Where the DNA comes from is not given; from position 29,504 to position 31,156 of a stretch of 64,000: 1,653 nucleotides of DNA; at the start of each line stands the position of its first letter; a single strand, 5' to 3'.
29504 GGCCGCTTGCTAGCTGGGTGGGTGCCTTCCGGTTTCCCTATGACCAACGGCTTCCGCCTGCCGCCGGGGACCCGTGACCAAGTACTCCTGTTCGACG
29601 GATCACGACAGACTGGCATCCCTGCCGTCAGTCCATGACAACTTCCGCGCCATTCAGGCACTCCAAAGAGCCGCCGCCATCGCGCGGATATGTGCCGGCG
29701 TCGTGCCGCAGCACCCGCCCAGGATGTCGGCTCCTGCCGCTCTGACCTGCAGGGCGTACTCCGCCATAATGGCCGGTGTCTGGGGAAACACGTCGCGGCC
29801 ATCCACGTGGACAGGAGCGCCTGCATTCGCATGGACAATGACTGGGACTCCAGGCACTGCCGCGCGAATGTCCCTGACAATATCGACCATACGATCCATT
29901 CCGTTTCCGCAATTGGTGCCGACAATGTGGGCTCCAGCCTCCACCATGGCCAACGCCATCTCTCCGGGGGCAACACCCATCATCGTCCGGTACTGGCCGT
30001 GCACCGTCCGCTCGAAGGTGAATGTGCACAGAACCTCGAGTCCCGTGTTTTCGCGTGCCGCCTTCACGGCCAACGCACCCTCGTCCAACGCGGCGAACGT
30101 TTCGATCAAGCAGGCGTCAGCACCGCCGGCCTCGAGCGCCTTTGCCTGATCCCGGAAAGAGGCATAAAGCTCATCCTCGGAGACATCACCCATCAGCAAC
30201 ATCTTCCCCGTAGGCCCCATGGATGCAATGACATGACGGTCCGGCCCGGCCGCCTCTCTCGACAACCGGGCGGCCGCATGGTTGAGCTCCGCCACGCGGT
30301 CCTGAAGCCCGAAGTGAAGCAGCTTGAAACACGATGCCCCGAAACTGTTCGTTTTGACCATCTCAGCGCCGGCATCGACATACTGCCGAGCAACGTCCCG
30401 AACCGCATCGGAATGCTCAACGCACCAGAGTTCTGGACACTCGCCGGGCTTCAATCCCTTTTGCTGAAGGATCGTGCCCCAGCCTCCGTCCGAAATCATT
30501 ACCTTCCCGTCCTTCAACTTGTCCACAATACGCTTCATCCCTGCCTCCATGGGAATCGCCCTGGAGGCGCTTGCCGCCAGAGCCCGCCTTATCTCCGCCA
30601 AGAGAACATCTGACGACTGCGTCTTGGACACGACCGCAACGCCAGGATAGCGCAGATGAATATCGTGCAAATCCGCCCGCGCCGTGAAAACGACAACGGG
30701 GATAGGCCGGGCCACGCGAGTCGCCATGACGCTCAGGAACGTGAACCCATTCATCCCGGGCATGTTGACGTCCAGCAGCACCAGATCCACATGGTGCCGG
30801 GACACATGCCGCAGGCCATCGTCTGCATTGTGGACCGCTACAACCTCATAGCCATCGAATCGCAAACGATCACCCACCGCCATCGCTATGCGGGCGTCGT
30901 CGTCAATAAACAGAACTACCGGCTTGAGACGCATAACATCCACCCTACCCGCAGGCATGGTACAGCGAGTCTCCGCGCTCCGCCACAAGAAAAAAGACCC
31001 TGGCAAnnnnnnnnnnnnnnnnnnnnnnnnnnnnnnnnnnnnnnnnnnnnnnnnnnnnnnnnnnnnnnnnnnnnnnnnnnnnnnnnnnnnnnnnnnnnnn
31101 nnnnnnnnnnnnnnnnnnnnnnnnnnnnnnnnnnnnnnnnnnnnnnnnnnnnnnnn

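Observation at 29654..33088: Corrinoid protein + receiver-domain-fused homocysteine-S-methyltransferase-like enzyme, with divergent AraC regulator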

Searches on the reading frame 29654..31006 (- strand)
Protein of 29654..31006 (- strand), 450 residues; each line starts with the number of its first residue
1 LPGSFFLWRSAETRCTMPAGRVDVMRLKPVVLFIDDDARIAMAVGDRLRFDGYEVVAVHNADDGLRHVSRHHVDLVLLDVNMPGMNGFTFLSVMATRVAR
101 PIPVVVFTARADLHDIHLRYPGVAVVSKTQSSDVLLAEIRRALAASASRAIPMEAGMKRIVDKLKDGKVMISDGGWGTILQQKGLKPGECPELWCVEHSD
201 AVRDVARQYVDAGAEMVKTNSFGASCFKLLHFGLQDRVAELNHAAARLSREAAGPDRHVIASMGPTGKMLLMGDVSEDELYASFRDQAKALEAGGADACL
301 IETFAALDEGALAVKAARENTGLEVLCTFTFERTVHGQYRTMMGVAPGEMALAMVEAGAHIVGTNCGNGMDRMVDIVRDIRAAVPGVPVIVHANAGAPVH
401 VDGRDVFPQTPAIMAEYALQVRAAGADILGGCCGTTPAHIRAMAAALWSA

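Call 3: search_protein_families(library=pfam, proteins=[window:29654-31006:-], max_evalue=0.01)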
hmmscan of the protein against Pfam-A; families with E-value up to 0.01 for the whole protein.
window:29654-31006:- (450 aa): 2 families
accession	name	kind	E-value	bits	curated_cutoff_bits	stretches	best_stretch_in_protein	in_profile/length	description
PF02574.22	S-methyl_trans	-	2.4e-65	221.6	22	1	170-447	1-283/283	Homocysteine S-methyltransferase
PF00072.30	Response_reg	-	1.1e-17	64.7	30.2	1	31-138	1-109/111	Response regulator receiver domain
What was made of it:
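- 30563..30934 (-): Receiver (REC) domain, aa 1-124. Phospho-acceptor D55 (codon 30770-30772), acidic pair D11/D12, T84 and K104. Pfam E 1e-17 (call 3).
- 29654..30538 (-): MetH-type homocysteine-binding zinc methyltransferase TIM barrel, aa 133-426. It begins with the ancestral ATG (30536-30538). Zinc ligands are C342, C408 and C409. S-methyl_trans E 2e-65 (call 3).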

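Call 4: search_protein_families(library=ncbifam, proteins=[window:29654-31006:-], max_evalue=0.01)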
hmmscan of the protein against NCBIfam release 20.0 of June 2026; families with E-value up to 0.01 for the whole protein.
window:29654-31006:- (450 aa): 95 families (the best 25 are shown)
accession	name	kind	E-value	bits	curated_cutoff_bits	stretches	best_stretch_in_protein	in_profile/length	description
NF006396.0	PRK08645.1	equivalog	5e-73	246.2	453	1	158-447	2-284/611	bifunctional homocysteine S-methyltransferase/methylenetetrahydrofolate reductase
NF005718.0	PRK07534.1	equivalog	3.4e-72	243.5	338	1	160-448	6-295/337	betaine--homocysteine S-methyltransferase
TIGR02082.1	metH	equivalog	3.4e-43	147.5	1010.85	1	167-446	3-311/1182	methionine synthase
NF007024.0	PRK09490.1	equivalog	1.6e-33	115.6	1497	1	167-447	18-329/1234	methionine synthase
NF007020.0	PRK09485.1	equivalog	4.2e-27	95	215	1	159-447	3-303/306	homocysteine S-methyltransferase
TIGR01387.1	cztR_silR_copR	subfamily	1.3e-12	47.9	279.2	1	31-148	1-119/218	heavy metal response regulator transcription factor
NF041733.1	resp_reg_CseB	equivalog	1.7e-12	47.3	350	1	31-151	3-123/228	two-component system response regulator CseB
NF040689.1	MtrAB_MtrA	equivalog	1.7e-12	47.2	300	1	31-146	1-116/219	MtrAB system response regulator MtrA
NF053512.1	nitric_RR_NosR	exception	3.8e-12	45.9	400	1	31-114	1-83/422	response regulator c-di-GMP phosphodiesterase, NosR family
TIGR01818.1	ntrC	equivalog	4.2e-12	45.6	558.6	1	31-120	1-89/463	nitrogen regulation protein NR(I)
NF006900.1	PRK09390.1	equivalog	4.9e-12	45.8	255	1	26-164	2-140/203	response regulator FixJ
NF011695.0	PRK15115.1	equivalog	7.1e-12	44.8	763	1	30-148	8-127/445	two-component system response regulator GlrR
NF045944.1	ResRegRpaBCyano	equivalog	2.7e-11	43.3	330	1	32-115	1-82/229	response regulator transcription factor RpaB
NF008296.0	PRK11083.1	equivalog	1e-10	41.4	273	1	28-114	3-87/228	two-component system response regulator CreB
NF051850.1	RespRegRprY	equivalog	1.2e-10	41.2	370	1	30-117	6-92/234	response regulator transcription factor RprY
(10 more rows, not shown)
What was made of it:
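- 29654..30934 (-): REC-homocysteine methyltransferase fusion gene (426 aa; 434 aa if translated from ATG 30958). Pfam and NCBIfam (calls 3, 4).
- On Betaine-homocysteine S-methyltransferase (NF005718) and YitJ-type bifunctional MT/MTHFR (NF006396): 243.5 against 338 bits, and 246.2 against 453 bits (call 4).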

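Call 7: find_homologous_proteins(query=window:29654-30934:-)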
Query window:29654-30934:- (426 aa): 7825 proteins with E <= 0.001 among 8000 candidates; the best 120 are listed.
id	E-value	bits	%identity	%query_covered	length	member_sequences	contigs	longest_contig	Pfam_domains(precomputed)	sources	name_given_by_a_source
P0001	2.1e-280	947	100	100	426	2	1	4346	PF02574.23,PF00072.31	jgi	jgi:5-methyltetrahydrofolate--homocysteine methyltransferase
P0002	5.5e-156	538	82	68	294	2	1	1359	PF02574.23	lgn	-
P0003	1.3e-134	467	68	69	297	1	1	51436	PF02574.23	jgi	jgi:5-methyltetrahydrofolate--homocysteine methyltransferase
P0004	9.4e-134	464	70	68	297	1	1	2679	PF02574.23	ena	-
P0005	3.2e-132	459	69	68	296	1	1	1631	PF02574.23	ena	-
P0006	4.9e-132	459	70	67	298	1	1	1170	PF02574.23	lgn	-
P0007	5.2e-132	459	67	68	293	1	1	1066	PF02574.23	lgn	-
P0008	3.4e-131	456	68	68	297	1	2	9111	PF02574.23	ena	-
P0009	3.9e-131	456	66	68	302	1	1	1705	PF02574.23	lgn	-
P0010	5.9e-131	455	69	69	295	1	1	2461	PF02574.23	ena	-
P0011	1.8e-130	454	67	68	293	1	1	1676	PF02574.23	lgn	-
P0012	1.9e-130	454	67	68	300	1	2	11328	PF02574.23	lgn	-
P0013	2.9e-130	453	66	68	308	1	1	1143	PF02574.23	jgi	jgi:5-methyltetrahydrofolate--homocysteine methyltransferase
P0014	3.0e-130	453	67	68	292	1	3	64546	PF02574.23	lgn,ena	-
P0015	3.8e-130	453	67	68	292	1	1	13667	PF02574.23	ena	-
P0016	6.7e-130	452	68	69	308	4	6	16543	PF02574.23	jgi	jgi:5-methyltetrahydrofolate--homocysteine methyltransferase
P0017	9.8e-130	451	68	68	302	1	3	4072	PF02574.23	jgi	jgi:5-methyltetrahydrofolate--homocysteine methyltransferase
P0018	1.4e-129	451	66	68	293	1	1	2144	PF02574.23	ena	-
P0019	2.2e-129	450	68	68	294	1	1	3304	PF02574.23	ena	-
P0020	2.6e-129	450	68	67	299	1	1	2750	PF02574.23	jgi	jgi:5-methyltetrahydrofolate--homocysteine methyltransferase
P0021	2.7e-129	450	68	68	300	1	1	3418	PF02574.23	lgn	-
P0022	3.1e-129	450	66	69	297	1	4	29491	PF02574.23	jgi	-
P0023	3.6e-129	449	68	68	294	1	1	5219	PF02574.23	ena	-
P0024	4.7e-129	449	67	68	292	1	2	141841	PF02574.23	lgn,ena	-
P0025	6.1e-129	449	67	68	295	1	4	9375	PF02574.23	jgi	-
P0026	7.3e-129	448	64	68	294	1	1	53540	PF02574.23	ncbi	ncbi:homocysteine S-methyltransferase family protein [Verrucomicrobiota bacterium]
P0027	9.2e-129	448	68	67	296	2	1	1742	PF02574.23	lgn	-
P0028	1.5e-128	447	69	68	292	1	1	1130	PF02574.23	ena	-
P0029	2.0e-128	447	66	68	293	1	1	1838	PF02574.23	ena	-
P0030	2.1e-128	447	66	68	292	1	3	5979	PF02574.23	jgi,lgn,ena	-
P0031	2.7e-128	446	68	67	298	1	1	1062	PF02574.23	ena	-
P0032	3.3e-128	446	69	68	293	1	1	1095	PF02574.23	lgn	-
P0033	3.7e-128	446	67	68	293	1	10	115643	PF02574.23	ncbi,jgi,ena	-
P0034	4.0e-128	446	68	68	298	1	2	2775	PF02574.23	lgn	-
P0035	4.7e-128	446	66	68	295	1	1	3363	PF02574.23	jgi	jgi:5-methyltetrahydrofolate--homocysteine methyltransferase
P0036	6.2e-128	445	69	67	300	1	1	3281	PF02574.23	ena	-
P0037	7.1e-128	445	68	68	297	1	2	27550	PF02574.23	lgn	-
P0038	1.1e-127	444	67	68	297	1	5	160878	PF02574.23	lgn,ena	-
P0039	1.7e-127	444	69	68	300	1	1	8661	PF02574.23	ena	-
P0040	3.0e-127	443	65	68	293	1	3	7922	PF02574.23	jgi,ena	jgi:5-methyltetrahydrofolate--homocysteine methyltransferase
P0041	3.2e-127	443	67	68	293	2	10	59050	PF02574.23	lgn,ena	-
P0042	3.3e-127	443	68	68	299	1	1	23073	PF02574.23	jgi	jgi:5-methyltetrahydrofolate--homocysteine methyltransferase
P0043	3.6e-127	443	65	69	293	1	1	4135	PF02574.23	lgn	-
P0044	4.7e-127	442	67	67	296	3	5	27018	PF02574.23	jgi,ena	jgi:5-methyltetrahydrofolate--homocysteine methyltransferase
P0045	5.6e-127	442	65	69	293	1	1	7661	PF02574.23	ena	-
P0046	6.5e-127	442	66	69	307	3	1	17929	PF02574.23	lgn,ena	-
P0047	6.6e-127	442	66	68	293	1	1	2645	PF02574.23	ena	-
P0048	7.3e-127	442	66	68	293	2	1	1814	PF02574.23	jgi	-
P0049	7.6e-127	442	66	67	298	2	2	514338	PF02574.23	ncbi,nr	ncbi:MAG: homocysteine S-methyltransferase family protein [Kiritimatiellae bacterium]|nr:homocystein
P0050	8.0e-127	442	64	68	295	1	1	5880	PF02574.23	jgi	-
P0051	8.3e-127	442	67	68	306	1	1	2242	PF02574.23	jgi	jgi:5-methyltetrahydrofolate--homocysteine methyltransferase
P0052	9.6e-127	441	67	68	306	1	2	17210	PF02574.23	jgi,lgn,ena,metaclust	metaclust:\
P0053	1.0e-126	441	65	68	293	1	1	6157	PF02574.23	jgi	jgi:5-methyltetrahydrofolate--homocysteine methyltransferase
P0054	1.0e-126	441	66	68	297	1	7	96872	PF02574.23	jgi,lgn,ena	-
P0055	1.5e-126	441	65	68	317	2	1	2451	PF02574.23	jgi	-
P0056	1.6e-126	441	67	68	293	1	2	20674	PF02574.23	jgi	-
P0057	1.7e-126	440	65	68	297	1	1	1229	PF02574.23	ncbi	-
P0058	1.7e-126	440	69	65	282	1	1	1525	PF02574.23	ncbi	-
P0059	2.0e-126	440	66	68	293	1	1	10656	PF02574.23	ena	-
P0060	2.5e-126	440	68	67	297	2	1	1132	PF02574.23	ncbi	-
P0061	2.8e-126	440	66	66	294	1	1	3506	PF02574.23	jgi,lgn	jgi:5-methyltetrahydrofolate--homocysteine methyltransferase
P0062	2.9e-126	440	68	68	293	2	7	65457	PF02574.23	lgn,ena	-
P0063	2.9e-126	440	65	68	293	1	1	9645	PF02574.23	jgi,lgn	jgi:5-methyltetrahydrofolate--homocysteine methyltransferase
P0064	3.4e-126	440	65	69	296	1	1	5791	PF02574.23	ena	-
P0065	3.9e-126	439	69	68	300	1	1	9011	PF02574.23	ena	-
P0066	5.4e-126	439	65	67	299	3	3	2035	PF02574.23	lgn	-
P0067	5.5e-126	439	65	68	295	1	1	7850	PF02574.23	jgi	jgi:5-methyltetrahydrofolate--homocysteine methyltransferase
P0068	6.0e-126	439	66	68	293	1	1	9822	PF02574.23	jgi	jgi:5-methyltetrahydrofolate--homocysteine methyltransferase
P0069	9.4e-126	438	67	68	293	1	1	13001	PF02574.23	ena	-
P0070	1.0e-125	438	63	69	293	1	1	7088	PF02574.23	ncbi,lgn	-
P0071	1.1e-125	438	67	68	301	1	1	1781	PF02574.23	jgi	jgi:5-methyltetrahydrofolate--homocysteine methyltransferase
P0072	1.1e-125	438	67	68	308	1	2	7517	PF02574.23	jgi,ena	-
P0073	1.2e-125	438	65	68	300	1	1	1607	PF02574.23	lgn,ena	-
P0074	1.3e-125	438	66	68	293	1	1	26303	PF02574.23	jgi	-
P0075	1.4e-125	437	64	68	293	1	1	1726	PF02574.23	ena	-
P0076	1.8e-125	437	62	69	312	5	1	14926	PF02574.23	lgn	-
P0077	1.9e-125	437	67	68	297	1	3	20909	PF02574.23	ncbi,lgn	-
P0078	2.0e-125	437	67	68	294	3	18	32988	PF02574.23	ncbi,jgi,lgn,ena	-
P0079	2.3e-125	437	66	68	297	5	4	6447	PF02574.23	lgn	-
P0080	2.3e-125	437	65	68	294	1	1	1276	PF02574.23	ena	-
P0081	2.5e-125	437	66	68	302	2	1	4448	PF02574.23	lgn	-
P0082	3.1e-125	436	65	68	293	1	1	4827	PF02574.23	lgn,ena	-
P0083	3.2e-125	436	67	68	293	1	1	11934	PF02574.23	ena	-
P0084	3.2e-125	436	67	68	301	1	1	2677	PF02574.23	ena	-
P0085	3.7e-125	436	64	68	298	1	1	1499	PF02574.23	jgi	jgi:5-methyltetrahydrofolate--homocysteine methyltransferase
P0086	5.1e-125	436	66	68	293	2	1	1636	PF02574.23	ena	-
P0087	5.4e-125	436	69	65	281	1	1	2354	PF02574.23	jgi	jgi:5-methyltetrahydrofolate--homocysteine methyltransferase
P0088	5.5e-125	436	66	68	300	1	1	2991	PF02574.23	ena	-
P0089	9.5e-125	435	64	68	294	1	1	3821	PF02574.23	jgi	-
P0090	9.7e-125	435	65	68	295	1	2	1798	PF02574.23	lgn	-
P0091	1.0e-124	435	67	69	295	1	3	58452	PF02574.23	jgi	jgi:5-methyltetrahydrofolate--homocysteine methyltransferase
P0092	1.1e-124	435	65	68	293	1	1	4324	PF02574.23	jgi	-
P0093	1.2e-124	434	65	68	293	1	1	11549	PF02574.23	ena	-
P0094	1.3e-124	434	64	68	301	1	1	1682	PF02574.23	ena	-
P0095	1.3e-124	434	65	69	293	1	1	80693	PF02574.23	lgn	-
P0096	1.3e-124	434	65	68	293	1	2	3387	PF02574.23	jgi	jgi:5-methyltetrahydrofolate--homocysteine methyltransferase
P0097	1.3e-124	434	64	68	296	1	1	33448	PF02574.23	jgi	-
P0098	1.4e-124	434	65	68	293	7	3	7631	PF02574.23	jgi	jgi:5-methyltetrahydrofolate--homocysteine methyltransferase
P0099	1.4e-124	434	64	68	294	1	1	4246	PF02574.23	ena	-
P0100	1.7e-124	434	68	68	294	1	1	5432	PF02574.23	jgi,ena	-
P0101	1.8e-124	434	65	68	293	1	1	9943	PF02574.23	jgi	jgi:5-methyltetrahydrofolate--homocysteine methyltransferase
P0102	2.0e-124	434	65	68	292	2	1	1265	PF02574.23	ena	-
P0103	2.6e-124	433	62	68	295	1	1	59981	PF02574.23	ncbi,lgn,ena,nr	ncbi:MAG: homocysteine S-methyltransferase family protein [Kiritimatiellae bacterium]|nr:homocystein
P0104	2.9e-124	433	64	68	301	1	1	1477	PF02574.23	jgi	-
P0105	3.3e-124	433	65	68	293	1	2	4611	PF02574.23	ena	-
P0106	3.5e-124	433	65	68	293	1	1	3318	PF02574.23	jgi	jgi:5-methyltetrahydrofolate--homocysteine methyltransferase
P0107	3.5e-124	433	63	68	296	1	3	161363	PF02574.23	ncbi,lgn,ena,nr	ncbi:MAG TPA: homocysteine S-methyltransferase family protein [Victivallales bacterium]|nr:homocyste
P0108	3.9e-124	433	65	69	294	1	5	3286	PF02574.23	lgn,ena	-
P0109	4.4e-124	433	66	69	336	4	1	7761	PF02574.23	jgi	jgi:5-methyltetrahydrofolate--homocysteine methyltransferase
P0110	4.5e-124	433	65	68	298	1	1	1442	PF02574.23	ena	-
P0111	5.0e-124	432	65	68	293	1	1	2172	PF02574.23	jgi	jgi:5-methyltetrahydrofolate--homocysteine methyltransferase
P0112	5.5e-124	432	65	68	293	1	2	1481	PF02574.23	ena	-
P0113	5.9e-124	432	64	68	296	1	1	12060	PF02574.23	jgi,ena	-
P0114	6.4e-124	432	65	68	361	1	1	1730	PF02574.23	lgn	-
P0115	6.9e-124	432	64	68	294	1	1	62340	PF02574.23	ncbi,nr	ncbi:MAG: methionine synthase [Verrucomicrobia bacterium]|nr:methionine synthase [Verrucomicrobiota 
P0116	7.4e-124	432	67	68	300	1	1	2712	PF02574.23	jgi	jgi:5-methyltetrahydrofolate--homocysteine methyltransferase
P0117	7.4e-124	432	65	68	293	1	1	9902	PF02574.23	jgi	-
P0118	7.7e-124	432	66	67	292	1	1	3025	PF02574.23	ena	-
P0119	8.3e-124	432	65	68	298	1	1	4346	PF02574.23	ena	-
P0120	8.6e-124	432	64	68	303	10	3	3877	PF02574.23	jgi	jgi:5-methyltetrahydrofolate--homocysteine methyltransferase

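Call 9: find_encoding_contigs(protein=P0001, flank=5000)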
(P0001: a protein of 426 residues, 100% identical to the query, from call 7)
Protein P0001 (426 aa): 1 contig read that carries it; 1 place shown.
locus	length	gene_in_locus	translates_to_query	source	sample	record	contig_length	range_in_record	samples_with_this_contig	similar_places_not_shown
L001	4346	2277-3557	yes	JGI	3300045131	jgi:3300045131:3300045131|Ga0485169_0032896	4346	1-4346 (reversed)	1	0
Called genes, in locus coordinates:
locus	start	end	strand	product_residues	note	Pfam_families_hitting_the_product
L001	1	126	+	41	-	?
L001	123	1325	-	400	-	PF12833:HTH_18, PF00165:HTH_AraC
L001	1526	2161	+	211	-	PF02607:B12-binding_2, PF02310:B12-binding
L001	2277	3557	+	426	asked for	PF00072:Response_reg, PF02574:S-methyl_trans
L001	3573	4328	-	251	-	-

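Call 10: find_encoding_contigs(protein=P0003, flank=8000, max_places=2)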
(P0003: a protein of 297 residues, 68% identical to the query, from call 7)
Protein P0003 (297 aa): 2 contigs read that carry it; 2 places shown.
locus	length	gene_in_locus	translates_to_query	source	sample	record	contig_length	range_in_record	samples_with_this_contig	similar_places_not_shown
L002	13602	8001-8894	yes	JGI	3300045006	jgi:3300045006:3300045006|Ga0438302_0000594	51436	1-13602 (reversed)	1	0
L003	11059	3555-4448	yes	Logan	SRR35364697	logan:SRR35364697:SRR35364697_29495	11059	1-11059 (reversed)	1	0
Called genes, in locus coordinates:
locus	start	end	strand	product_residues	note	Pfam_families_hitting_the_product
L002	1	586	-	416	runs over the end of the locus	PF07603:Lcl_C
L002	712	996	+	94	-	-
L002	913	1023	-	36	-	-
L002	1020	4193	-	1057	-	PF04932:Wzy_C (faint), PF13414:TPR_11 (faint)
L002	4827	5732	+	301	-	PF00989:PAS, PF13188:PAS_8 (faint), PF08448:PAS_4, PF13426:PAS_9, PF00990:GGDEF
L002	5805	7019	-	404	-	PF10114:PocR (weak), PF12833:HTH_18, PF00165:HTH_AraC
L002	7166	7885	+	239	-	PF02607:B12-binding_2, PF02310:B12-binding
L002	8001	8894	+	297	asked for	PF02574:S-methyl_trans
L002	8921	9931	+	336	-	PF00809:Pterin_bind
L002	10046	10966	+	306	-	PF02558:ApbA, PF08546:ApbA_C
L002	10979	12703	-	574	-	PF13231:PMT_2 (weak)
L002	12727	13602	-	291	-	?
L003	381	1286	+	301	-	PF00989:PAS, PF13188:PAS_8 (faint), PF08448:PAS_4, PF13426:PAS_9, PF00990:GGDEF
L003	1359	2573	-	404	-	PF10114:PocR (weak), PF12833:HTH_18, PF00165:HTH_AraC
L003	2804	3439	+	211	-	PF02607:B12-binding_2, PF02310:B12-binding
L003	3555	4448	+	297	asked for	PF02574:S-methyl_trans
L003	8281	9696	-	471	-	PF00072:Response_reg, PF00158:Sigma54_activat, PF14532:Sigma54_activ_2, PF07728:AAA_5, PF25601:AAA_lid_14, PF02954:HTH_8, PF13384:HTH_23 (faint), PF18024:HTH_50 (weak)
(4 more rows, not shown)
